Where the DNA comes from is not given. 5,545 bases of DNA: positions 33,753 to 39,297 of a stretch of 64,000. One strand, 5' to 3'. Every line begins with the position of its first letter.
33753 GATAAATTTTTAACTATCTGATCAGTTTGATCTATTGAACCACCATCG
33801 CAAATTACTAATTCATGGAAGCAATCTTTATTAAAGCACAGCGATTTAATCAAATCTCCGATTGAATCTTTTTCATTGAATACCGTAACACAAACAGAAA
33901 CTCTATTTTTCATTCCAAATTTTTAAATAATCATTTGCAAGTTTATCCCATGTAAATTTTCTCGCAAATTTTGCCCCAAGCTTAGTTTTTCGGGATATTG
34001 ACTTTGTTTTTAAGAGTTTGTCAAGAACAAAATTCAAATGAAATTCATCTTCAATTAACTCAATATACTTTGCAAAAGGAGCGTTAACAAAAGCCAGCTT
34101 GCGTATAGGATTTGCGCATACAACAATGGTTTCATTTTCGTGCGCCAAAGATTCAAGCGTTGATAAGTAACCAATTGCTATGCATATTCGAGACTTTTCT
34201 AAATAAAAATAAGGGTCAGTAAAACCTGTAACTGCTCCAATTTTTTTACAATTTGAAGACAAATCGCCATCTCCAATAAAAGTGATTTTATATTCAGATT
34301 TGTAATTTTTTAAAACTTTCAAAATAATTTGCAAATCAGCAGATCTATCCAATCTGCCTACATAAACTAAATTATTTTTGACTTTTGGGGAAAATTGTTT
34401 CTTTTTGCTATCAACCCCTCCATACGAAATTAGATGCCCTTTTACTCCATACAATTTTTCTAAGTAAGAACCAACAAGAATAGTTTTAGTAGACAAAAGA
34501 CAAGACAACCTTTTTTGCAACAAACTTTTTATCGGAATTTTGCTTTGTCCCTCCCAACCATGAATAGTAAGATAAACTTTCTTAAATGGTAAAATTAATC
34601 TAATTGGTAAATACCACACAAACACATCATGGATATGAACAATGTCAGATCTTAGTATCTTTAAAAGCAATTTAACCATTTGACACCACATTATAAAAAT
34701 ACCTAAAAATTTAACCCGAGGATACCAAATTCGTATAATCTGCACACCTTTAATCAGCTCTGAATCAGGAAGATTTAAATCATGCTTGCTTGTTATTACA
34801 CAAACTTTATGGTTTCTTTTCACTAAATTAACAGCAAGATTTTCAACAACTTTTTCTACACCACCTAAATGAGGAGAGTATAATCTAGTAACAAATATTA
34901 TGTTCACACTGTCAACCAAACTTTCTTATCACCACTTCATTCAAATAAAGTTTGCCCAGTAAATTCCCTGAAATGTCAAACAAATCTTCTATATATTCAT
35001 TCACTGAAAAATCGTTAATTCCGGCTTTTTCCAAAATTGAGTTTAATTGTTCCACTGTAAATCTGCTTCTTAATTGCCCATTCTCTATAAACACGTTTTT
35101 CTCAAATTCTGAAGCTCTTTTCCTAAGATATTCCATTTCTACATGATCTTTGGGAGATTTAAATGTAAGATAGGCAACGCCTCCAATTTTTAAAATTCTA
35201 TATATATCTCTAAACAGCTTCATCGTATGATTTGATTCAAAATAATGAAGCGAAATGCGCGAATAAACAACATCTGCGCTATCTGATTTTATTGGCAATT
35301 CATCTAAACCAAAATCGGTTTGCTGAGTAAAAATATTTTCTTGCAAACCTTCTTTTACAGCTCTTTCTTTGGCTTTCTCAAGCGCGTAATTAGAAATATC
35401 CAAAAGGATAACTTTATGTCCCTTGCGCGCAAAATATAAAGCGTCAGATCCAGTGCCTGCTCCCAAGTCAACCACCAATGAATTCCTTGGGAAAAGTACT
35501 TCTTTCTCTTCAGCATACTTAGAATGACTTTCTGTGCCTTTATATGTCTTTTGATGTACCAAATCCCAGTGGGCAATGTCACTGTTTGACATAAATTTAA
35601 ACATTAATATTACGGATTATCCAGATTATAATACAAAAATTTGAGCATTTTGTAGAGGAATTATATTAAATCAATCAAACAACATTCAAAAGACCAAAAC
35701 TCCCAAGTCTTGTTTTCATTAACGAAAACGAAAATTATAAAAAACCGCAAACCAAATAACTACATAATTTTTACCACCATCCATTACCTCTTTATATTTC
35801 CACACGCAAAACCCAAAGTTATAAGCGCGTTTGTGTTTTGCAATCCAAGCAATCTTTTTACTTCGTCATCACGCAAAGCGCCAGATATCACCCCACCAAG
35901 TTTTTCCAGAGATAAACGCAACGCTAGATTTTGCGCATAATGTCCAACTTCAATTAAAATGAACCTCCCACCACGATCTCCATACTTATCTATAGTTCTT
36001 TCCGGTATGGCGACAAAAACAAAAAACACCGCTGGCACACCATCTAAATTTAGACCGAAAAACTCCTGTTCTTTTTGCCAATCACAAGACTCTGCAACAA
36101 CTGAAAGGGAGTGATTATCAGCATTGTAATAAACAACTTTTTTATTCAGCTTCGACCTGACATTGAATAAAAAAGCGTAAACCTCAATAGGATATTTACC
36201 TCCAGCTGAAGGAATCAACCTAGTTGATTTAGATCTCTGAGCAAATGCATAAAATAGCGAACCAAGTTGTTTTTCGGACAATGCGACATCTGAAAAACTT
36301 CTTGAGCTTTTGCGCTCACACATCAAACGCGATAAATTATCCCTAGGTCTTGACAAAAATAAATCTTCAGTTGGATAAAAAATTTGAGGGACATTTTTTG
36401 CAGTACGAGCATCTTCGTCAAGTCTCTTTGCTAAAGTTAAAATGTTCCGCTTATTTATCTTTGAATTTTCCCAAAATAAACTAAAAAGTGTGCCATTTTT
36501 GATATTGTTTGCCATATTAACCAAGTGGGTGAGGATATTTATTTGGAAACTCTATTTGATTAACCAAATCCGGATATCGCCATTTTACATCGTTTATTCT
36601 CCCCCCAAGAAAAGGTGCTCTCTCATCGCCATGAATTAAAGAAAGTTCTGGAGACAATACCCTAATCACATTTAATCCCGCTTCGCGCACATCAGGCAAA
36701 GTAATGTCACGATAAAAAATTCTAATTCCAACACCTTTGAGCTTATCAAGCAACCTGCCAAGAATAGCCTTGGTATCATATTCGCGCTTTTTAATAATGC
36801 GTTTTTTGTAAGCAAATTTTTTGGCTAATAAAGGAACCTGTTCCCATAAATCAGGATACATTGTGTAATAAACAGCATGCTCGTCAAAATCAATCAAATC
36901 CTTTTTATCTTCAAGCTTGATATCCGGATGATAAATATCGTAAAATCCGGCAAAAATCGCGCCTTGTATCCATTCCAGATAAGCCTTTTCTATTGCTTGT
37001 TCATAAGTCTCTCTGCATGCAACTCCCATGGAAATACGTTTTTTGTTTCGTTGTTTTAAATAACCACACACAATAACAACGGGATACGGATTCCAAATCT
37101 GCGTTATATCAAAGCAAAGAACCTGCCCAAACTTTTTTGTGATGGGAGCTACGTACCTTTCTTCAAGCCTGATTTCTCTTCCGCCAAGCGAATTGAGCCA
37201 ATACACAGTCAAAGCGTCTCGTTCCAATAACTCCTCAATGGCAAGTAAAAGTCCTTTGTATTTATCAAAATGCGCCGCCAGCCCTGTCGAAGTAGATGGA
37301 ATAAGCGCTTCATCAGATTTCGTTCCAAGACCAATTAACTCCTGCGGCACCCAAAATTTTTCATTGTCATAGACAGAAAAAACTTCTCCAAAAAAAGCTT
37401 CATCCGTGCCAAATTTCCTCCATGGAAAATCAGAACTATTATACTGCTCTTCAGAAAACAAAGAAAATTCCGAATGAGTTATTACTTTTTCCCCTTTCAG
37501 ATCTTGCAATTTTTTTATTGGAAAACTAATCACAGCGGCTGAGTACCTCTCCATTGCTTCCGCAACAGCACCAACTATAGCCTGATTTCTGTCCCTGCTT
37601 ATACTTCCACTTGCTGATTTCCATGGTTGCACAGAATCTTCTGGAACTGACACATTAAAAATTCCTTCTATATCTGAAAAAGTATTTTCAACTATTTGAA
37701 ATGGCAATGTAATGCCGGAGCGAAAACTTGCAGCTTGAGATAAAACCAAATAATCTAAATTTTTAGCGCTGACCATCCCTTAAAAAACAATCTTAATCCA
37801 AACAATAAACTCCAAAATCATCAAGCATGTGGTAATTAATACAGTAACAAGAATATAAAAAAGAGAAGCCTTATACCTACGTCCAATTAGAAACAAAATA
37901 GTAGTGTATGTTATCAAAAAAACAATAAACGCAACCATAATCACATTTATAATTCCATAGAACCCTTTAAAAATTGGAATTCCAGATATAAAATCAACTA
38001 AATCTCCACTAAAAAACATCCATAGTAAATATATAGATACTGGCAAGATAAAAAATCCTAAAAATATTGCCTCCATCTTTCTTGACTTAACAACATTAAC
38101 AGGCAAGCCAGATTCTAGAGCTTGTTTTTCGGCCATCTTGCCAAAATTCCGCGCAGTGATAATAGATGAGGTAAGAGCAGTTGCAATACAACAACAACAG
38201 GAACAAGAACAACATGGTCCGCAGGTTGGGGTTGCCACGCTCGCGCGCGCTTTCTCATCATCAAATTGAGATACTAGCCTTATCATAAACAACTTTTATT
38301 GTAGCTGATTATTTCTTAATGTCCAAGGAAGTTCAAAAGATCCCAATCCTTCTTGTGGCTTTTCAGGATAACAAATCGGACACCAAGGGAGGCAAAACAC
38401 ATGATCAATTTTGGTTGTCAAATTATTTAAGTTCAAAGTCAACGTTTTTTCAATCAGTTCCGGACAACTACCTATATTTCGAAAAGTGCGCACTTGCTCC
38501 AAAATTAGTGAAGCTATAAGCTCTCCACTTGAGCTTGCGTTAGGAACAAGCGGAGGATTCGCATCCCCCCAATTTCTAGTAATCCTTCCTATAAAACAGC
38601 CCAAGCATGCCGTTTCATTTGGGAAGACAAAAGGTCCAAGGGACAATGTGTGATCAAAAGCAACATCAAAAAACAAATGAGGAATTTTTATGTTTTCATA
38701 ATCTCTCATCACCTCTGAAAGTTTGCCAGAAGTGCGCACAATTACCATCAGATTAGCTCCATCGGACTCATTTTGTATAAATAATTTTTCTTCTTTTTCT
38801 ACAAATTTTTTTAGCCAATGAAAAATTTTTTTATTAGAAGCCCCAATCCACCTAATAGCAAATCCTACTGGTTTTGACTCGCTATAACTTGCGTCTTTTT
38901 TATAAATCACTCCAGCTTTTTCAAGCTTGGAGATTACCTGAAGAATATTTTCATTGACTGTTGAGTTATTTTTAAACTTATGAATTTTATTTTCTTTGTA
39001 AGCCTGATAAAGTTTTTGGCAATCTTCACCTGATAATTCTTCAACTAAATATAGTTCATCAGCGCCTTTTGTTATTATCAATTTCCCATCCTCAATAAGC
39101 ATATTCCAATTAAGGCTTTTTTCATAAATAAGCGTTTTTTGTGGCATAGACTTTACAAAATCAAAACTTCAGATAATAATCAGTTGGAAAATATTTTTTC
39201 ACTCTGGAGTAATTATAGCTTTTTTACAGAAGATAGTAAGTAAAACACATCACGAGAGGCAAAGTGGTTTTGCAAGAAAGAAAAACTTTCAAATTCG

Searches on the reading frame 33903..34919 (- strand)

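Call 67: search_protein_families(library=pfam, proteins=[window:33903-34919:-], max_evalue=0.0001)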
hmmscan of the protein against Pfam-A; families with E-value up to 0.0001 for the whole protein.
window:33903-34919:- (338 aa): 3 families
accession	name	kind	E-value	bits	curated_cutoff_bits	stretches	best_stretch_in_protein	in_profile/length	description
PF13439.12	Glyco_transf_4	-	6.4e-15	56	28.5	1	19-126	2-115/170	Glycosyltransferase Family 4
PF13579.12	Glyco_trans_4_4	-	3e-06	28.1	29.7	1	19-107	1-87/158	Glycosyl transferase 4-like domain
PF08323.17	Glyco_transf_5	-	4e-05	23.9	22.7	0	6-52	1-48/239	Starch synthase catalytic domain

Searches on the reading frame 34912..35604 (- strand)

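Call 67: search_protein_families(library=pfam, proteins=[window:34912-35604:-], max_evalue=0.0001)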
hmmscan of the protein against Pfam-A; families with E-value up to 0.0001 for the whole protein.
window:34912-35604:- (230 aa): 8 families
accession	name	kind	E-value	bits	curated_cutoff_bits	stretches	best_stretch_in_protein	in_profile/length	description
PF13649.12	Methyltransf_25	-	2.2e-19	70.4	27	1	44-142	1-97/97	Methyltransferase domain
PF08241.18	Methyltransf_11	-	6.1e-18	65.7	21.2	1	45-145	1-94/95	Methyltransferase domain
PF13489.12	Methyltransf_23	-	5.8e-14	52.6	27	1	31-197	10-160/164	Methyltransferase domain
PF13847.12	Methyltransf_31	-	9.9e-14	51.7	27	1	44-194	7-144/145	Methyltransferase domain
PF08242.18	Methyltransf_12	-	9.8e-13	49.1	30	1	45-143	1-97/98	Methyltransferase domain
PF01209.24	Ubie_methyltran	-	2.4e-09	37.4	20.1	1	41-178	48-180/233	ubiE/COQ5 methyltransferase family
PF03848.20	TehB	-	1.1e-08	35.2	20.4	1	17-144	9-130/193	Tellurite resistance protein TehB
PF00891.24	Methyltransf_2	-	3.3e-06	27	22.3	1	38-146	60-164/210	O-methyltransferase domain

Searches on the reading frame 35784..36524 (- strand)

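Call 22: search_protein_families(library=pfam, proteins=[window:35784-36524:-], max_evalue=0.01)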
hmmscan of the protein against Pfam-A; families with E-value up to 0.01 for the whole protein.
window:35784-36524:- (246 aa): 1 family
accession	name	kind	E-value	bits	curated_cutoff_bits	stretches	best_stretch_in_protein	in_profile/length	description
PF00881.29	Nitroreductase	-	4.5e-16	59.9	23.5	1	70-241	3-165/167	Nitroreductase family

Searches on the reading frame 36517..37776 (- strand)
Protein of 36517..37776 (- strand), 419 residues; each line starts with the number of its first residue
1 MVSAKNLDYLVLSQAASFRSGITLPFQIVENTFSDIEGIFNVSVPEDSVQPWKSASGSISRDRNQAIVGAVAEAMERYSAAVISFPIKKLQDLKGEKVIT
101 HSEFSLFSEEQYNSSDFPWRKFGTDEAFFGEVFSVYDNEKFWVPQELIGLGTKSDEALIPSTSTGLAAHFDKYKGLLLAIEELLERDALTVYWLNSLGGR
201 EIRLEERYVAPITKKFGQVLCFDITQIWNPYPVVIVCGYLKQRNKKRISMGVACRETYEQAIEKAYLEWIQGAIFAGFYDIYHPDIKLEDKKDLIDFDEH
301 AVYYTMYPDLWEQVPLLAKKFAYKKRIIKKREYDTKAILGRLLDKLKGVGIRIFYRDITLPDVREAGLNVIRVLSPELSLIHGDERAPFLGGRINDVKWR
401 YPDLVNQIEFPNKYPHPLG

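Call 22: search_protein_families(library=pfam, proteins=[window:36517-37776:-], max_evalue=0.01)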
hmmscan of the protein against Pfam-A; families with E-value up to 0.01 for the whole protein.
window:36517-37776:- (419 aa): 1 family
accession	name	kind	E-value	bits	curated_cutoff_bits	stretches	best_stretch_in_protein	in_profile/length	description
PF02624.21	YcaO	-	2.5e-37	129.4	25.7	1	62-379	6-325/325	YcaO cyclodehydratase, ATP-ad Mg2+-binding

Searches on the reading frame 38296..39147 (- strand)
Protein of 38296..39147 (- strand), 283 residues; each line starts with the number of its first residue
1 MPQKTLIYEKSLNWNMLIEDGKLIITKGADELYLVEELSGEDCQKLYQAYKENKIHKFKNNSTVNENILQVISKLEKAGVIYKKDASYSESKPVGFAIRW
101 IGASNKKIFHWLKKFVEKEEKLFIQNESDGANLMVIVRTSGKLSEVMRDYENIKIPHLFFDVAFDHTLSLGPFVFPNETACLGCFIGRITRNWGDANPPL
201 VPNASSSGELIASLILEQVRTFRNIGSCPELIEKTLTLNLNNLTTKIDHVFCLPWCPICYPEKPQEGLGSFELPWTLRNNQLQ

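Call 15: find_encoding_contigs(protein=window:38296-39147:-, flank=10000)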
Protein window:38296-39147:- (283 aa): no gene with exactly this product is on record in the collection.

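Call 22: search_protein_families(library=pfam, proteins=[window:38296-39147:-], max_evalue=0.01)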
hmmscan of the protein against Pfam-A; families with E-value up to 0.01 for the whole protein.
window:38296-39147:- (283 aa): 0 families

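Call 23: find_related_loci(query=window:38296-39147:-, collection=genome_contigs, flank=10000)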
Query window:38296-39147:- (283 aa) in genome_contigs; peptide patterns used: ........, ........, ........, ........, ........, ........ (x = any residue, [..] = any of these).
56 stretches matched a pattern; 2 encode a relative of the query (tblastn E <= 1e-3); 1 distinct loci.
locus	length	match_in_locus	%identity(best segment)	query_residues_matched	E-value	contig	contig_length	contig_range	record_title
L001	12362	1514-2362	99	1-283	0e+0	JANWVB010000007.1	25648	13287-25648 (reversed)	MAG: Patescibacteria group bacterium isolate SKYG105 NODE_7_length_25648_cov_3.003989, whole genome shotgun sequence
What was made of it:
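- Tried and rejected: The GTDB genome scan found one relative, from the same species (call 23).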

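Call 33: find_homologous_proteins(query=window:38296-39147:-, max_evalue=0.00001)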
Query window:38296-39147:- (283 aa): 30 proteins with E <= 0.00001 among 524 candidates.
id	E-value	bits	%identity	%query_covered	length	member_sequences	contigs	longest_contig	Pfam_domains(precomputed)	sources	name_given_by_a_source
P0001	3.7e-191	651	100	100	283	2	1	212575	-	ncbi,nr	ncbi:MAG: hypothetical protein N2558_00185 [Patescibacteria group bacterium]|nr:hypothetical protein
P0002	5.7e-126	437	69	100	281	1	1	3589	-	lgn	-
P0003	3.1e-117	409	62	100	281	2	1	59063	-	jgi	jgi:hypothetical protein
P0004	7.1e-117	408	63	100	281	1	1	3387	-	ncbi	-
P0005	1.8e-116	406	63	100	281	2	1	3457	-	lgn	-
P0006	1.0e-115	404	62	100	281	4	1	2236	-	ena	-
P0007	1.7e-112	393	60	100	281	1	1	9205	-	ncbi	-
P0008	2.2e-102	360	59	96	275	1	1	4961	-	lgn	-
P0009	1.3e-100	354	55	98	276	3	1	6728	-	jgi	-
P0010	2.1e-99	350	55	100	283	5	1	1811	-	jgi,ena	-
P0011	2.0e-98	347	57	96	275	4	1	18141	-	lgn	-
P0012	1.2e-96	341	53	98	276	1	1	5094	-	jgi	jgi:bacteriocin biosynthesis cyclodehydratase domain-containing protein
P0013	9.5e-92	325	49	99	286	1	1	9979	-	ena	-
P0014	1.2e-91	325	49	99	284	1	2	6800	-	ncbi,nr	ncbi:hypothetical protein D6833_10615 [Candidatus Parcubacteria bacterium]|nr:MAG: hypothetical prot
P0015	1.1e-90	322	48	100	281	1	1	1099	-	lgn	-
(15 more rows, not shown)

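Call 34: find_encoding_contigs(protein=P0003, flank=6000, max_places=2)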
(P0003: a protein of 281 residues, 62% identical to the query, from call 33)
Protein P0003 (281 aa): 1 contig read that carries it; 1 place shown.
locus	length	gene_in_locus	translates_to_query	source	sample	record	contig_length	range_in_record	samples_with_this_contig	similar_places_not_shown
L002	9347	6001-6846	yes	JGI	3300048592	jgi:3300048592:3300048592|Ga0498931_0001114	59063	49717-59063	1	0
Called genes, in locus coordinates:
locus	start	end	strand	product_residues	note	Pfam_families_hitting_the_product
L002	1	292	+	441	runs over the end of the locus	PF01547:SBP_bac_1, PF13416:SBP_bac_8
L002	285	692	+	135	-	PF18895:T4SS_pilin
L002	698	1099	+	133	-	PF04956:TrbC (weak), PF18895:T4SS_pilin (weak)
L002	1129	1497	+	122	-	PF18895:T4SS_pilin (weak)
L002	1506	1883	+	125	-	PF18895:T4SS_pilin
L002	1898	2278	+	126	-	PF18895:T4SS_pilin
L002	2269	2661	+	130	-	-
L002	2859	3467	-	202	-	-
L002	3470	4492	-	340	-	PF01145:Band_7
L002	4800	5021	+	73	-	-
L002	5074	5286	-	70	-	-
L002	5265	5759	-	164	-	-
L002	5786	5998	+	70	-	PF12844:HTH_19, PF01381:HTH_3, PF13443:HTH_26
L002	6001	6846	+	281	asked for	-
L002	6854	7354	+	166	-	-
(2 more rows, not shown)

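Call 35: find_encoding_contigs(protein=P0002, flank=6000, max_places=2)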
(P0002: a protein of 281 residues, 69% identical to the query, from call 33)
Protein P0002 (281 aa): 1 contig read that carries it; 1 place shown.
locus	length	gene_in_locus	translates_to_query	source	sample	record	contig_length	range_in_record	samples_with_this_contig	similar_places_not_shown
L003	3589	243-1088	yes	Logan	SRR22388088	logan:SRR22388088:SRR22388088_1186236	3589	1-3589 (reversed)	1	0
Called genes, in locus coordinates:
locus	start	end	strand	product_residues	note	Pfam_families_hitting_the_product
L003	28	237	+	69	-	PF13560:HTH_31, PF12844:HTH_19, PF13443:HTH_26, PF01381:HTH_3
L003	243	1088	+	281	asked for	-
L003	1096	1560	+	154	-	-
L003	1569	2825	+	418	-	PF02624:YcaO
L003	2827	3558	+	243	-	PF00881:Nitroreductase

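Call 36: find_encoding_contigs(protein=P0007, flank=6000, max_places=2)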
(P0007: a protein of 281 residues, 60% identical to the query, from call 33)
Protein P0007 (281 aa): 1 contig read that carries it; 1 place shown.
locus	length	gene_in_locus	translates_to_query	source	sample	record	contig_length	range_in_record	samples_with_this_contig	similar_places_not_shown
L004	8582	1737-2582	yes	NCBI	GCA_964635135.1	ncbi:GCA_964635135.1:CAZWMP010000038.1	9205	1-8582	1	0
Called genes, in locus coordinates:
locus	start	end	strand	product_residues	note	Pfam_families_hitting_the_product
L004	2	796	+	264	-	?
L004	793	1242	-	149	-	-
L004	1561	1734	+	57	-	-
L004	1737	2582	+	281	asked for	-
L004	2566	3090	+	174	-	-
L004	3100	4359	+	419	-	PF02624:YcaO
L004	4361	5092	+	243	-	PF00881:Nitroreductase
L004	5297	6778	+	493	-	PF00883:Peptidase_M17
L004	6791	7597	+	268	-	PF01790:LGT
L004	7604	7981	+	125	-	PF01258:zf-dskA_traR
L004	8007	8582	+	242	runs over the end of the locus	PF00849:PseudoU_synth_2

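Call 64: search_protein_families(library=ncbifam, proteins=[window:38296-39147:-, L001:5-478:+], max_evalue=0.01)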
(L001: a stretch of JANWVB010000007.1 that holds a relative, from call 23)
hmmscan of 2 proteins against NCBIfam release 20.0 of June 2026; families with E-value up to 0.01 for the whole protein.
window:38296-39147:- (283 aa): 2 families
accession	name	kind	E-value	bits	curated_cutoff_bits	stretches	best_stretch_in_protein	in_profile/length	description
TIGR03882.1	cyclo_dehyd_2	equivalog_domain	2.6e-05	24.5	36.9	1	167-261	12-117/164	TOMM precursor leader peptide-binding protein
TIGR03603.1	cyclo_dehy_ocin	subfamily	0.0015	18.3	187.65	0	165-190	189-214/319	thiazole/oxazole-forming peptide maturase, SagC family component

L001:5-478:+ (157 aa): 0 families

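Call 71: find_homologous_proteins(query=L001:5-475:+, max_evalue=0.001)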
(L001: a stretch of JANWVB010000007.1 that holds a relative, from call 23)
Query L001:5-475:+: 14 candidates shared short words with the query, none scored E <= 0.001.
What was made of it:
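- Tried and rejected: The 157-aa ORF upstream of the island in L001 has no homologs (call 71).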

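Call 74: search_protein_families(library=pfam, proteins=[L001:1000-1173:+], max_evalue=10)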
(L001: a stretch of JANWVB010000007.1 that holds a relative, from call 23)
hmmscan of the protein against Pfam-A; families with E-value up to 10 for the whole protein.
L001:1000-1173:+ (57 aa): 0 families

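Call 81: find_encoding_contigs(protein=P0011, flank=4000, max_places=1)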
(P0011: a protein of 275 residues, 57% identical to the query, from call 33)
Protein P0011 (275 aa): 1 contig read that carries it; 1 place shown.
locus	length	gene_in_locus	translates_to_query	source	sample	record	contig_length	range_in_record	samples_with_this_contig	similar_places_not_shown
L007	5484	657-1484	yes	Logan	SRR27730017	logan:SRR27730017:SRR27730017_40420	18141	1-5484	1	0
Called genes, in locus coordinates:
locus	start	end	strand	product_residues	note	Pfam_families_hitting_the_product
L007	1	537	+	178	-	?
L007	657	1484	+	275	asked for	-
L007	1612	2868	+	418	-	PF02624:YcaO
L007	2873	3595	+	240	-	PF00881:Nitroreductase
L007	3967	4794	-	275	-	PF01471:PG_binding_1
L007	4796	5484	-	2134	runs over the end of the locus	PF13205:Big_5 (faint), PF13620:CarboxypepD_reg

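Call 82: find_encoding_contigs(protein=P0014, flank=4000, max_places=1)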
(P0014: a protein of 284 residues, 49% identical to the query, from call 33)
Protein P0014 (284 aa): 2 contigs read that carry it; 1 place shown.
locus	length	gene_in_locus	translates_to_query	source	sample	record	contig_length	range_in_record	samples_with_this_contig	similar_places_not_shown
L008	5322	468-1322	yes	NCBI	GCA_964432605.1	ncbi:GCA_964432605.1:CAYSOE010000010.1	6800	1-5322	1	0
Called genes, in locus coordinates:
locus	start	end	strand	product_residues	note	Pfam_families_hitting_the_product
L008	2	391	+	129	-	?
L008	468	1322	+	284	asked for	-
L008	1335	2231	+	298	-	-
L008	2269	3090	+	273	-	-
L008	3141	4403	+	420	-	PF02624:YcaO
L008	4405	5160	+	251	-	PF00881:Nitroreductase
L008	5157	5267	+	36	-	-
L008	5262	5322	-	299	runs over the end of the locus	-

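Call 83: find_encoding_contigs(protein=P0009, flank=4000, max_places=1)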
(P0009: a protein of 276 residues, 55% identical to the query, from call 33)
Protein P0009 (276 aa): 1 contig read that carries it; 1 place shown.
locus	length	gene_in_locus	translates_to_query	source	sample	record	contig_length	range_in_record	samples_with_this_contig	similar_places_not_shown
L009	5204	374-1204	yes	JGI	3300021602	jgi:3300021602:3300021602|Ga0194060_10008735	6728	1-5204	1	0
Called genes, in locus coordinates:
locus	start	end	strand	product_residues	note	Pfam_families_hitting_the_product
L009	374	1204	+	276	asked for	-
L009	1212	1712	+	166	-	-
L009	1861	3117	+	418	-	PF02624:YcaO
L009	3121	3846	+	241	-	PF00881:Nitroreductase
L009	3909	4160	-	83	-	-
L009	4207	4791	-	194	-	-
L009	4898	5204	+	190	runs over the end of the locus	PF07638:Sigma70_ECF (faint), PF04542:Sigma70_r2, PF08281:Sigma70_r4_2, PF04545:Sigma70_r4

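Call 88: search_protein_families(library=padloc, proteins=[L001:5-478:+], max_evalue=0.01)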
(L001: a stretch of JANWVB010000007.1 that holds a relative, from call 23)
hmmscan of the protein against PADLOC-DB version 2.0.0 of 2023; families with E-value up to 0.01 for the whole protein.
L001:5-478:+ (157 aa): 0 families

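Call 89: search_protein_families(library=phrogs, proteins=[L001:5-478:+], max_evalue=0.01)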
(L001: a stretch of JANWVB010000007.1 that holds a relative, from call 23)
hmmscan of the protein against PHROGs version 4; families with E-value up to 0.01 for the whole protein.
L001:5-478:+ (157 aa): 0 families
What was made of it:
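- Tried and rejected: PADLOC, PHROGs and NCBIfam on the neighbouring orphan proteins: nothing useful (calls 64, 88, 89).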
